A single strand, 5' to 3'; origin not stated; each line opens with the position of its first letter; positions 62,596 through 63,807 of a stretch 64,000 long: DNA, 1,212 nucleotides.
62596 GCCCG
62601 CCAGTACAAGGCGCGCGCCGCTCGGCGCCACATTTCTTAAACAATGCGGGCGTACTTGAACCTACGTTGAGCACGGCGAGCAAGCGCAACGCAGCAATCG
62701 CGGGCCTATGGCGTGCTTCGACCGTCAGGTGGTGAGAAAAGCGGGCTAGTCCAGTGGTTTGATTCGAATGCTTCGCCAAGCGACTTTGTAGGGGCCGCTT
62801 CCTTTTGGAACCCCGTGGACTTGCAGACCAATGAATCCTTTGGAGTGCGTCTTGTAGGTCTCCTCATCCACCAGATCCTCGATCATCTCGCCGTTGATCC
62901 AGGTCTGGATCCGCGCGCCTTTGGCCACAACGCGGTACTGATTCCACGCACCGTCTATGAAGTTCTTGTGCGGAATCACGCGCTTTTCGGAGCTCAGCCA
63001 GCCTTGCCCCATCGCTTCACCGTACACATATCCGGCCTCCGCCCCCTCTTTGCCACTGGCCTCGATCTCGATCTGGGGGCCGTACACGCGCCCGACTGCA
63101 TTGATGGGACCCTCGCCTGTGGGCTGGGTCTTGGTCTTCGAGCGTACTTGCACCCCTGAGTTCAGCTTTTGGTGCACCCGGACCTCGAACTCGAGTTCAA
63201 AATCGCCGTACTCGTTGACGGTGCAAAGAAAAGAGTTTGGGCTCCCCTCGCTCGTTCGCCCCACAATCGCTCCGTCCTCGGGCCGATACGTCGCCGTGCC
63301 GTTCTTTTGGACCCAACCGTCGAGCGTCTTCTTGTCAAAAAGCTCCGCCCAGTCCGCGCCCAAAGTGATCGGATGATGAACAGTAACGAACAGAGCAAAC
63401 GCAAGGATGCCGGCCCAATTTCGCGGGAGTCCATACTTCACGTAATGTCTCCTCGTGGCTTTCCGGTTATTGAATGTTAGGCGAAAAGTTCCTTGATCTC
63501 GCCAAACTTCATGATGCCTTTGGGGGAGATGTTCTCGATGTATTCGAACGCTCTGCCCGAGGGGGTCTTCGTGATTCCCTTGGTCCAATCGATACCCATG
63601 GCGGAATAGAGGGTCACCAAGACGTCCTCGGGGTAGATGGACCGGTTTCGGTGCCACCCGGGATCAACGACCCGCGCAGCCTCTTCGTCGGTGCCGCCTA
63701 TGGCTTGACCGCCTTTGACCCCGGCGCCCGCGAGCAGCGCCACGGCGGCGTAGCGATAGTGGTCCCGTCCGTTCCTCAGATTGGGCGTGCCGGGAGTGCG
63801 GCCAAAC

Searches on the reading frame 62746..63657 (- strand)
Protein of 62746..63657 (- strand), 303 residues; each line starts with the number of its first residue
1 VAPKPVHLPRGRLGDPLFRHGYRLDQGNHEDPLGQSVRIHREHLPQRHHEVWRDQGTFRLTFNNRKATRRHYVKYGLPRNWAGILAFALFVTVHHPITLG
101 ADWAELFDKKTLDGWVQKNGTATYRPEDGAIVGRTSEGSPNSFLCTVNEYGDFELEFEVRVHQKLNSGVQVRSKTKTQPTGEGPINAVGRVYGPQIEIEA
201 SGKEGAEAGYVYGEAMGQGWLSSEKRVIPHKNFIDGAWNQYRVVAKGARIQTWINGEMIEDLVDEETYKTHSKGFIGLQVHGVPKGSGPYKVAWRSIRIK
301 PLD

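Call 62: search_protein_families(library=pfam, proteins=[window:62746-63657:-], max_evalue=0.001)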
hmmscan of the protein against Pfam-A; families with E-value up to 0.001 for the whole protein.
window:62746-63657:- (303 aa): 1 family
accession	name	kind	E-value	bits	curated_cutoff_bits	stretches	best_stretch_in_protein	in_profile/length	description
PF06439.18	3keto-disac_hyd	-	4.1e-41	141.5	26.8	1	102-300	1-187/187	3-keto-disaccharide hydrolase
